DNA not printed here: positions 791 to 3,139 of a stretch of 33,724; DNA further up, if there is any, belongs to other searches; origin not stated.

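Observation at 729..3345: Receiver, sensor and mini-membrane-protein operon whose sensor ends in a catalytically degenerate DnaQ-like exonuclease domain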

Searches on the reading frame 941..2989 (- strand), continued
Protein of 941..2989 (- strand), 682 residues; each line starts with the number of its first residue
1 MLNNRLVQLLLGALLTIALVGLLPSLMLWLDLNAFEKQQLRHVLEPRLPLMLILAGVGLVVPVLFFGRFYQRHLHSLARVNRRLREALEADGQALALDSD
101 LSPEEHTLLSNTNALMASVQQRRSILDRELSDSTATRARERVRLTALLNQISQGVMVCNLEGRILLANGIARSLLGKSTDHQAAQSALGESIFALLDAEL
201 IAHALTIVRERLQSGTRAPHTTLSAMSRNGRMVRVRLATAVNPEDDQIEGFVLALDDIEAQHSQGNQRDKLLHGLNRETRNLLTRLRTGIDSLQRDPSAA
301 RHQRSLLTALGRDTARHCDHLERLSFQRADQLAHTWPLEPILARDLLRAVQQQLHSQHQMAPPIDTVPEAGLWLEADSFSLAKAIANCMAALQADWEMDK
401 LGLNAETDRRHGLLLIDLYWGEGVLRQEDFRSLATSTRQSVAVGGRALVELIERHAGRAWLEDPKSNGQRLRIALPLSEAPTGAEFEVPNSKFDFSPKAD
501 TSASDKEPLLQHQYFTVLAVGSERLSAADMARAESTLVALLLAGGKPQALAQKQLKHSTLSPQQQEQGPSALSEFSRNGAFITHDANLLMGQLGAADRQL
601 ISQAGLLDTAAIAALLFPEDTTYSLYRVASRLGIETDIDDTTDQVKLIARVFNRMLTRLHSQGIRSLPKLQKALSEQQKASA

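Call 35: search_protein_representatives(alignment_id=A1)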
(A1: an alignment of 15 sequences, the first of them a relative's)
Query: 15 sequences, 714 profile positions. Proteins with E-value up to 0.001 (for the whole library): 96977; up to 1e-10: 28711; up to 1e-30: 2026. The best 150 are listed.
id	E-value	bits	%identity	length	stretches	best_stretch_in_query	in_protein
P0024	1.2e-266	903.0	-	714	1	10-713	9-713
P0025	1.7e-264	895.9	-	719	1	2-713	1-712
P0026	5.0e-260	881.2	-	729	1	5-713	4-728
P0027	1.4e-258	876.4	-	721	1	8-714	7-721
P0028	4.6e-255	864.7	-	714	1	2-714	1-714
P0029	2.4e-254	862.4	-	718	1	2-714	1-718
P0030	2.7e-252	855.6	-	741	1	3-709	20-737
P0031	1.4e-250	849.9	-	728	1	4-713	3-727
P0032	1.7e-249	846.3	-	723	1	5-713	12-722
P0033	2.2e-249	846.0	-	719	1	5-713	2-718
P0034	1.0e-248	843.7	-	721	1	3-712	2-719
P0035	1.6e-245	833.2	-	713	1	2-713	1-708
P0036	4.0e-245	831.9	-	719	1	5-713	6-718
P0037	6.9e-245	831.1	-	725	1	3-714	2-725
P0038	4.3e-244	828.5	-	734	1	2-714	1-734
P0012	2.5e-218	743.3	-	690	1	6-712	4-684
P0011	9.0e-206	701.8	-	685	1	1-710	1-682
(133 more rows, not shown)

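Call 61: find_encoding_contigs(protein=P0012, flank=10000, max_places=3)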
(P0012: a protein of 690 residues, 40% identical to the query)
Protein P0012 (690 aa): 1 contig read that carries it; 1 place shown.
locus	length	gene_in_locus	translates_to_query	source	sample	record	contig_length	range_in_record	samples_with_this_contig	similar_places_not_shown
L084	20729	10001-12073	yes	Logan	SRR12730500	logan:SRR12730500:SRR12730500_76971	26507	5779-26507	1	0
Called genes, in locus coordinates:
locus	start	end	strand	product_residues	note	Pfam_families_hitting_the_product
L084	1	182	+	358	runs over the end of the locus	PF02653:BPD_transp_2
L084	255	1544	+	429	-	PF13458:Peripla_BP_6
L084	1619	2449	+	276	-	PF13476:AAA_23 (faint), PF25199:nSTAND_NTPase5 (faint), PF00005:ABC_tran, PF13304:AAA_21 (weak)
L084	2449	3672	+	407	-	PF00501:AMP-binding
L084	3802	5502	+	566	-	PF01642:MM_CoA_mutase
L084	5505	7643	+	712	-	PF01642:MM_CoA_mutase, PF02310:B12-binding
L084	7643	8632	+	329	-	PF03308:MeaB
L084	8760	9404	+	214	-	PF01726:LexA_DNA_bind, PF00717:Peptidase_S24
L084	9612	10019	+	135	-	PF00072:Response_reg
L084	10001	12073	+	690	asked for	-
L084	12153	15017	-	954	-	PF00675:Peptidase_M16, PF05193:Peptidase_M16_C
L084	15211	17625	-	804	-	PF02743:dCache_1 (weak), PF00015:MCPsignal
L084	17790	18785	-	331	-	PF01207:Dus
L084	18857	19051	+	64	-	-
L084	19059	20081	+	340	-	PF01547:SBP_bac_1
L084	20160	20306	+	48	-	-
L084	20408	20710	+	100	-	-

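Call 62: find_encoding_contigs(protein=P0011, flank=10000, max_places=3)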
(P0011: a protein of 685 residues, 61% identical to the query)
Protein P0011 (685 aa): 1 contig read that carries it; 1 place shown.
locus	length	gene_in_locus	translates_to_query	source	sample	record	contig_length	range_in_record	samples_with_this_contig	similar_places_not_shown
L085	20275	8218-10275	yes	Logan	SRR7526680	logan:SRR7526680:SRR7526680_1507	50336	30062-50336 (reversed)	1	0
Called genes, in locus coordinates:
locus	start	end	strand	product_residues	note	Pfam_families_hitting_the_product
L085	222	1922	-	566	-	-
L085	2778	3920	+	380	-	PF13416:SBP_bac_8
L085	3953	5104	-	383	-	PF01594:AI-2E_transport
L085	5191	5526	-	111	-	-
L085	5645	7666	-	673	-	PF05231:MASE1, PF02518:HATPase_c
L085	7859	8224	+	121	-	-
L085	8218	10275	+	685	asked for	-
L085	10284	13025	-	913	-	PF00675:Peptidase_M16, PF05193:Peptidase_M16_C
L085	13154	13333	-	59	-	-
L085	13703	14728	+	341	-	PF00089:Trypsin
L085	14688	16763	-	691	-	PF02897:Peptidase_S9_N, PF00326:Peptidase_S9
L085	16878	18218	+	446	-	PF02321:OEP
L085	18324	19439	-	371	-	PF13439:Glyco_transf_4, PF13579:Glyco_trans_4_4 (weak), PF00534:Glycos_transf_1, PF13692:Glyco_trans_1_4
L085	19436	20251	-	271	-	PF01522:Polysacc_deac_1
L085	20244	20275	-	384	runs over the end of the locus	PF13439:Glyco_transf_4, PF13579:Glyco_trans_4_4, PF20706:GT4-conflict, PF00534:Glycos_transf_1, PF13692:Glyco_trans_1_4, PF13524:Glyco_trans_1_2 (weak)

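Call 63: find_encoding_contigs(protein=P0010, flank=10000, max_places=3)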
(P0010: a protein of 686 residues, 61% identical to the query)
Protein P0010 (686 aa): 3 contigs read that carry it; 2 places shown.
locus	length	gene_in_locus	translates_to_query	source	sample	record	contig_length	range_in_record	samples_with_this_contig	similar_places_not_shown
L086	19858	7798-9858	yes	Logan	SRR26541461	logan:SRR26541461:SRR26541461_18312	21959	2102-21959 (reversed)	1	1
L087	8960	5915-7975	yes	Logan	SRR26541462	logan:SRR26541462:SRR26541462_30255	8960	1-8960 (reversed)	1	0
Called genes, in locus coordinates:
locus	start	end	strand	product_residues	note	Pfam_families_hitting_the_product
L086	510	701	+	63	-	PF10636:hemP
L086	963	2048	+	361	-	PF05171:HemS, PF06228:ChuX_HutX, PF05171:HemS, PF06228:ChuX_HutX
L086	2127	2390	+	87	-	-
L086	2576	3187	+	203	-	PF00210:Ferritin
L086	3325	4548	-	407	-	PF10087:DUF2325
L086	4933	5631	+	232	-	-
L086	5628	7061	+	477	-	PF00817:IMS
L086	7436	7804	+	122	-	PF00072:Response_reg (weak)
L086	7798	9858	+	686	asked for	-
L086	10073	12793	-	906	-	PF00675:Peptidase_M16, PF05193:Peptidase_M16_C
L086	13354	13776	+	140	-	PF03061:4HBT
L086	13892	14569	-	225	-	PF02518:HATPase_c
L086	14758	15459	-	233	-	PF12847:Methyltransf_18, PF04816:TrmK (faint)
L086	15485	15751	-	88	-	PF10041:DUF2277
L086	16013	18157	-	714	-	PF02743:dCache_1 (weak), PF00015:MCPsignal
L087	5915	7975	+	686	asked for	-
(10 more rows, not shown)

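Call 76: search_protein_families(library=ncbifam, proteins=[P0016, P0024, P0018], max_evalue=0.001)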
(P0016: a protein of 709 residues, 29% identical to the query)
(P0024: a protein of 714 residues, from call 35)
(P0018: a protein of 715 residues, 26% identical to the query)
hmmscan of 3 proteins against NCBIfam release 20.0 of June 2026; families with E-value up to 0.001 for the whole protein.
P0016 (709 aa): 35 families (the best 25 are shown)
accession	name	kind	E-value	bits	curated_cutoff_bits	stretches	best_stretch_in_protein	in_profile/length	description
NF005906.0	PRK07883.1-4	equivalog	2e-40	138.7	495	1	508-690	3-184/563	DEDD exonuclease domain-containing protein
NF005836.0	PRK07740.1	equivalog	4.4e-40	137.6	261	1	505-692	53-240/244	hypothetical protein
NF001688.0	PRK00448.1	equivalog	4.8e-39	133.7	873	1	505-692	417-602/1445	PolC-type DNA polymerase III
TIGR01405.1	polC_Gram_pos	equivalog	8.9e-37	126.3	1043.45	1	505-690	183-366/1211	DNA polymerase III subunit alpha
NF005907.0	PRK07883.1-5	equivalog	5.9e-33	114.1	454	1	508-700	25-217/584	DEDD exonuclease domain-containing protein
NF005905.0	PRK07883.1-3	equivalog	1.3e-32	113.2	508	1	507-696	20-209/581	DEDD exonuclease domain-containing protein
TIGR01406.1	dnaQ_proteo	equivalog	1.6e-31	109.7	222.7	1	515-676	4-170/231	DNA polymerase III subunit epsilon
NF005981.0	PRK08074.1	equivalog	3.6e-31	108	789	1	513-694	5-185/931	ATP-dependent DNA helicase DinG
TIGR00573.1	dnaq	subfamily_domain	3.8e-30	105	71.5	1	506-676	2-175/217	exonuclease, DNA polymerase III, epsilon subunit family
NF005289.0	PRK06807.1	equivalog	1.8e-29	102.9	335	1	512-674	9-168/313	3'-5' exonuclease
NF004316.1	PRK05711.1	equivalog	2.3e-29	102.7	196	1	515-677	5-172/234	DNA polymerase III subunit epsilon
TIGR01407.1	dinG_rel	hypoth_equivalog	9.5e-28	96.9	547.7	1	513-677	2-164/889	putative DnaQ family exonuclease/DinG family helicase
NF005904.0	PRK07883.1-2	equivalog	5.1e-27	94.4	969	1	508-700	27-219/584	DEDD exonuclease domain-containing protein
NF006601.0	PRK09145.1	equivalog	9.6e-26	90.5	189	1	513-677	31-200/207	3'-5' exonuclease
NF004964.0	PRK06310.1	equivalog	1.2e-25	90.4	236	1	508-676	4-172/250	DNA polymerase III subunit epsilon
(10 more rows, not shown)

P0024 (714 aa): 32 families (the best 25 are shown)
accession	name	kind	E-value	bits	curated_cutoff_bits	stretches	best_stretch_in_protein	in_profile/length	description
NF005906.0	PRK07883.1-4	equivalog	1.8e-43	148.8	495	1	519-706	3-189/563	DEDD exonuclease domain-containing protein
NF001688.0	PRK00448.1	equivalog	1.3e-42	145.6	873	1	516-708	417-608/1445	PolC-type DNA polymerase III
NF005836.0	PRK07740.1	equivalog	2.2e-41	141.9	261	1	512-702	50-239/244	hypothetical protein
TIGR01405.1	polC_Gram_pos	equivalog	9.7e-39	132.8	1043.45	1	513-709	181-375/1211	DNA polymerase III subunit alpha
NF005905.0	PRK07883.1-3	equivalog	1.3e-38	133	508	1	512-706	15-208/581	DEDD exonuclease domain-containing protein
NF005907.0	PRK07883.1-5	equivalog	2.8e-38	131.7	454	1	518-708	24-214/584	DEDD exonuclease domain-containing protein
NF005289.0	PRK06807.1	equivalog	8.6e-33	113.9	335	1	523-684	9-167/313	3'-5' exonuclease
TIGR01406.1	dnaQ_proteo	equivalog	1.7e-31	109.7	222.7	1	526-686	4-169/231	DNA polymerase III subunit epsilon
NF005904.0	PRK07883.1-2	equivalog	1.9e-31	109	969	1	513-708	20-216/584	DEDD exonuclease domain-containing protein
TIGR00573.1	dnaq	subfamily_domain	4.7e-31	108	71.5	1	516-686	1-174/217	exonuclease, DNA polymerase III, epsilon subunit family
NF004316.1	PRK05711.1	equivalog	2.3e-30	106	196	1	526-688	5-172/234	DNA polymerase III subunit epsilon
NF005903.0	PRK07883.1-1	equivalog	3.9e-29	101.6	1038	1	515-702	33-226/642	DEDD exonuclease domain-containing protein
NF005981.0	PRK08074.1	equivalog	5.2e-29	100.8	789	1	523-706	4-186/931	ATP-dependent DNA helicase DinG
TIGR01407.1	dinG_rel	hypoth_equivalog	8e-28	97.1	547.7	1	524-707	2-183/889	putative DnaQ family exonuclease/DinG family helicase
NF006601.0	PRK09145.1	equivalog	2.3e-23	82.7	189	1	524-686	31-198/207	3'-5' exonuclease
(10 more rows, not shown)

P0018 (715 aa): 34 families (the best 25 are shown)
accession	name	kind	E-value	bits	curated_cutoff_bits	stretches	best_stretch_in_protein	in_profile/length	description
NF001688.0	PRK00448.1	equivalog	1.1e-40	139.1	873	1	516-702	416-600/1445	PolC-type DNA polymerase III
NF005906.0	PRK07883.1-4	equivalog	5.9e-40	137.2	495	1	519-707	2-189/563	DEDD exonuclease domain-containing protein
NF005836.0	PRK07740.1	equivalog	3.5e-39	134.7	261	1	516-701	52-237/244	hypothetical protein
TIGR01405.1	polC_Gram_pos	equivalog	1e-38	132.8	1043.45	1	515-701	181-365/1211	DNA polymerase III subunit alpha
NF005905.0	PRK07883.1-3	equivalog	1.6e-33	116.1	508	1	518-707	19-208/581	DEDD exonuclease domain-containing protein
NF005289.0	PRK06807.1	equivalog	3.5e-32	111.9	335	1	524-686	9-168/313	3'-5' exonuclease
NF005907.0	PRK07883.1-5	equivalog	1.9e-31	109.1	454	1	518-707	23-212/584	DEDD exonuclease domain-containing protein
TIGR01406.1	dnaQ_proteo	equivalog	8.4e-31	107.4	222.7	1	528-686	5-168/231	DNA polymerase III subunit epsilon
NF004316.1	PRK05711.1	equivalog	4.9e-29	101.6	196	1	528-687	6-170/234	DNA polymerase III subunit epsilon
TIGR00573.1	dnaq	subfamily_domain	6.6e-29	101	71.5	1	518-686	2-173/217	exonuclease, DNA polymerase III, epsilon subunit family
NF006601.0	PRK09145.1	equivalog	1.2e-26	93.4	189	1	525-687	31-198/207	3'-5' exonuclease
TIGR01407.1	dinG_rel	hypoth_equivalog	8.3e-26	90.5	547.7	1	525-708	2-183/889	putative DnaQ family exonuclease/DinG family helicase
NF005981.0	PRK08074.1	equivalog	2.3e-25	88.7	789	1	525-704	5-183/931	ATP-dependent DNA helicase DinG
NF005904.0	PRK07883.1-2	equivalog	8.7e-25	87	969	1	520-708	27-215/584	DEDD exonuclease domain-containing protein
NF005903.0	PRK07883.1-1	equivalog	2.5e-23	82.4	1038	1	506-700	23-223/642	DEDD exonuclease domain-containing protein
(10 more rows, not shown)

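Call 77: search_protein_families(library=pfam, proteins=[P0016, P0024, P0018, L002:4865-7633:+, L002:3137-4642:+, L002:4655-4849:+], max_evalue=0.01)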
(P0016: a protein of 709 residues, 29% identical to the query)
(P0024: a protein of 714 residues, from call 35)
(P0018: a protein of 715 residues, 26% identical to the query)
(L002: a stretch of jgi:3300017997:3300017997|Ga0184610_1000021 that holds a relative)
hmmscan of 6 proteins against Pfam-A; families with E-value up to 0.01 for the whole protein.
P0016 (709 aa): 10 families
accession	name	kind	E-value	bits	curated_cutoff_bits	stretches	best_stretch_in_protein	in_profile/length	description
PF00929.31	RNase_T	-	1.4e-34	120.5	24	1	515-671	2-164/164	Exonuclease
PF08448.16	PAS_4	-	6.6e-05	23.5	23.1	1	153-251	6-109/110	PAS fold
PF00672.30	HAMP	-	7.7e-05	23.4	25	1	79-118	11-50/53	HAMP domain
PF21762.3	DEDDh_C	-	0.00018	22.2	27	1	593-673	106-187/188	DNA polymerase III subunit epsilon-like, C-terminal domain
PF02518.31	HATPase_c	-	0.0013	19.6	26.4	1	426-467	69-110/111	Histidine kinase-, DNA gyrase B-, and HSP90-like ATPase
PF13426.13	PAS_9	-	0.002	18.8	27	1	154-248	3-102/103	PAS domain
PF13596.12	PAS_10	-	0.003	18.6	22.1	1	145-246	2-104/106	PAS domain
PF00989.32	PAS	-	0.0031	18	22.6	0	143-246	2-112/113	PAS fold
PF01612.26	DNA_pol_A_exo1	-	0.004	17.4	23.6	0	585-650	65-127/173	3'-5' exonuclease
PF12860.13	PAS_7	-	0.0063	17.1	27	0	151-196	4-49/115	PAS fold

P0024 (714 aa): 7 families
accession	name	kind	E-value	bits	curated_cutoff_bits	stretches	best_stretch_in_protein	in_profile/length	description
PF00929.31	RNase_T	-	2.9e-35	122.7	24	1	526-681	2-163/164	Exonuclease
PF13482.12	RNase_H_2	-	9e-06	26.2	22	1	527-665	3-117/165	RNase_H superfamily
PF08448.16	PAS_4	-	4e-05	24.2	23.1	0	232-266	75-109/110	PAS fold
PF21762.3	DEDDh_C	-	0.00017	22.3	27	1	604-684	106-187/188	DNA polymerase III subunit epsilon-like, C-terminal domain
PF13426.13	PAS_9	-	0.0013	19.4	27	1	154-263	3-102/103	PAS domain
PF13596.12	PAS_10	-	0.0016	19.5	22.1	1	193-263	39-106/106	PAS domain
PF00989.32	PAS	-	0.0024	18.3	22.6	0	143-175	2-34/113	PAS fold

P0018 (715 aa): 6 families
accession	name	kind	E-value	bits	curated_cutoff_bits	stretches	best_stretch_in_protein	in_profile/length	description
PF00929.31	RNase_T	-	1.9e-32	113.5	24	1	527-683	2-164/164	Exonuclease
PF08448.16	PAS_4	-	1.7e-06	28.7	23.1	1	151-259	4-106/110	PAS fold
PF12860.13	PAS_7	-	0.0004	21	27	1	150-262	3-111/115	PAS fold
PF01612.26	DNA_pol_A_exo1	-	0.00094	19.5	23.6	0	600-662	68-127/173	3'-5' exonuclease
PF00989.32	PAS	-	0.0041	17.5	22.6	0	143-258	2-113/113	PAS fold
PF13426.13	PAS_9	-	0.0073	17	27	0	153-259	2-102/103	PAS domain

L002:4865-7633:+ (922 aa): 3 families
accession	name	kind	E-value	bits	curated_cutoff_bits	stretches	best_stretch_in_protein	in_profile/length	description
PF02518.31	HATPase_c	-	3.8e-31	108.3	26.4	1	801-912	2-110/111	Histidine kinase-, DNA gyrase B-, and HSP90-like ATPase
PF00512.31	HisKA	-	2.5e-21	75.9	26.9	1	688-754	2-66/66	His Kinase A (phospho-acceptor) domain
PF13581.12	HATPase_c_2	-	0.0002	21.8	27.4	1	813-889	40-112/127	Histidine kinase-like ATPase domain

L002:3137-4642:+ (501 aa): 3 families
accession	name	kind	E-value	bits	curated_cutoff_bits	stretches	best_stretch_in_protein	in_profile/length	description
PF03445.19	DUF294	-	2.2e-47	160.8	21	1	191-323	2-137/138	Putative nucleotidyltransferase DUF294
PF10335.14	DUF294_C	-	1.5e-43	148.5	22.5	1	359-497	2-145/145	Putative nucleotidyltransferase substrate binding domain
PF00571.33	CBS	-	2.2e-22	79.5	24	2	112-164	1-54/57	CBS domain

L002:4655-4849:+ (64 aa): 0 families
